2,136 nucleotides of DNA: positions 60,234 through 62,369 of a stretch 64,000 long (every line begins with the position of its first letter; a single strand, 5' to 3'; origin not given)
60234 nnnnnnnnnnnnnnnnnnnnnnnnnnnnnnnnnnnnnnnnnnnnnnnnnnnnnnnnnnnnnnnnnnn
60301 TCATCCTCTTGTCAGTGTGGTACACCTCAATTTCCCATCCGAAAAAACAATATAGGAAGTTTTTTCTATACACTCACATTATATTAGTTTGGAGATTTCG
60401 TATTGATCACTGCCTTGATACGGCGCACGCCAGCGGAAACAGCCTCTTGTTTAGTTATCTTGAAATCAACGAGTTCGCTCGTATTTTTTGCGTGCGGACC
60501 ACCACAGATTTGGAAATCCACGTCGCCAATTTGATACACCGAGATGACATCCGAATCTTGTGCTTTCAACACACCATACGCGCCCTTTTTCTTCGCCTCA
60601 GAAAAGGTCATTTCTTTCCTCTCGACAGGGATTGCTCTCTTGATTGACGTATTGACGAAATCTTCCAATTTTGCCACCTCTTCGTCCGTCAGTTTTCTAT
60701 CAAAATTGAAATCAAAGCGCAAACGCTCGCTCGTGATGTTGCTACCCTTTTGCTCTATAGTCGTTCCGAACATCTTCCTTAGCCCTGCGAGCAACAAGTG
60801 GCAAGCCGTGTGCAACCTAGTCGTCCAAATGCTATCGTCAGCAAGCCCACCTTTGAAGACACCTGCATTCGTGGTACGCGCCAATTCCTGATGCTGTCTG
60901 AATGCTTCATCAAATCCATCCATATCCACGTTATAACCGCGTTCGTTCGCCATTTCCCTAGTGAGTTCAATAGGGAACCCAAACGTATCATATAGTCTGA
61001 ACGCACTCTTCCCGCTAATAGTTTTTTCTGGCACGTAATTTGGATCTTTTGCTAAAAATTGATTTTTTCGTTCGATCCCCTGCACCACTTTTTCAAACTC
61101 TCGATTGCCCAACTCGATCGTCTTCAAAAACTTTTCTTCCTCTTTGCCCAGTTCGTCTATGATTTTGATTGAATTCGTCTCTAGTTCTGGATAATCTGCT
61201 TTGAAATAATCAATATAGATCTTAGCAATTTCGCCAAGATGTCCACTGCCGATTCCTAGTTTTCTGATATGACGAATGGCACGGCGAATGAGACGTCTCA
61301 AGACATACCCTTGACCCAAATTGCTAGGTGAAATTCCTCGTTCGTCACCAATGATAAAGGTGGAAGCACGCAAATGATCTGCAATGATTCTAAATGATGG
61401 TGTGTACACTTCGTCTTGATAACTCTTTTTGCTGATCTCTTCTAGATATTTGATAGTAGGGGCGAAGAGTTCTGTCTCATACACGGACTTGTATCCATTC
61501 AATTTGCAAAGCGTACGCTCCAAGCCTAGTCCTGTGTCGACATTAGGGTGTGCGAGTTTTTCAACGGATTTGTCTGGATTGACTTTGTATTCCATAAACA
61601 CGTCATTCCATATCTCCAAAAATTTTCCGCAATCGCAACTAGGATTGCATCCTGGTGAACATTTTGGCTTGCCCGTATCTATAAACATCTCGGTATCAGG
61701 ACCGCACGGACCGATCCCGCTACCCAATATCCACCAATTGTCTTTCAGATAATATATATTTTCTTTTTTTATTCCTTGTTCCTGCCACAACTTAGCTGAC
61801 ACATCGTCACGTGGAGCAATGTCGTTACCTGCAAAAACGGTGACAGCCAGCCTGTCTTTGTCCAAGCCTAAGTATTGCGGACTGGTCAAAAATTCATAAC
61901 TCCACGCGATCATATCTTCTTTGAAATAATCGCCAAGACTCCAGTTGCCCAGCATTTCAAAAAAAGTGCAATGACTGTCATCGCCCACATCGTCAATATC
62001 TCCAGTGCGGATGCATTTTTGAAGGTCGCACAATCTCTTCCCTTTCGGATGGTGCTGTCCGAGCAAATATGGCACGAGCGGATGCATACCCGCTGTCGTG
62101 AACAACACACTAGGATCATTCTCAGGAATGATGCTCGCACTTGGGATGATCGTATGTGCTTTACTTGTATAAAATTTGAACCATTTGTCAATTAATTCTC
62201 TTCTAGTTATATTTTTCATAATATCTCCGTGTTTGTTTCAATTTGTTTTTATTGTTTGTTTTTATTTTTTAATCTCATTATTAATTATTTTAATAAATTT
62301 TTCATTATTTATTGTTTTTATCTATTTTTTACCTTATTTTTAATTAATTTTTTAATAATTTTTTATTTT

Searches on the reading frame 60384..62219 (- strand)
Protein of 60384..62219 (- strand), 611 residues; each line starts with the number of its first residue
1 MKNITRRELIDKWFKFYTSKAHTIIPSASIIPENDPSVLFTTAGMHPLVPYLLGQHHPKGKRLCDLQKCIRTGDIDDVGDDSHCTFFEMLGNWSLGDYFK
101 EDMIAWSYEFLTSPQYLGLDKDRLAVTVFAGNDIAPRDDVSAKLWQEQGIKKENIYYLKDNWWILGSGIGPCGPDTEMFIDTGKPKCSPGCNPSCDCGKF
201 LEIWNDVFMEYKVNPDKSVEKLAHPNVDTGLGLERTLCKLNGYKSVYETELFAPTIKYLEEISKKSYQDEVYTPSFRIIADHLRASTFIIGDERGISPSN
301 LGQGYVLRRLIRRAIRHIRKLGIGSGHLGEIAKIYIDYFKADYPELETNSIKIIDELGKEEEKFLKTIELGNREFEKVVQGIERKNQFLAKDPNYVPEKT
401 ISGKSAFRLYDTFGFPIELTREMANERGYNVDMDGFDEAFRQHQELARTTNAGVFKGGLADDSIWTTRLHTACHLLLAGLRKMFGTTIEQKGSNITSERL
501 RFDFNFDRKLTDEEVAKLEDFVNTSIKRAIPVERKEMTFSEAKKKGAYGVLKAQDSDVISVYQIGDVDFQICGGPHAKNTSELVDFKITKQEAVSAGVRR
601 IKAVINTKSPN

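Call 73: search_protein_families(library=pfam, proteins=[window:60384-62219:-])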
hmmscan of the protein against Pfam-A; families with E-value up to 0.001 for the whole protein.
window:60384-62219:- (611 aa): 2 families
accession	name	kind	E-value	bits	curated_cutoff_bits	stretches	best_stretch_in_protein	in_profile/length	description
PF01411.24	tRNA-synt_2c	-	7.3e-131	437.8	30.3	1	10-452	3-433/552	tRNA synthetases class II (A)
PF07973.19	tRNA_SAD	-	2e-15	56.9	24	1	559-601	1-43/44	Threonyl and Alanyl tRNA synthetase second additional domain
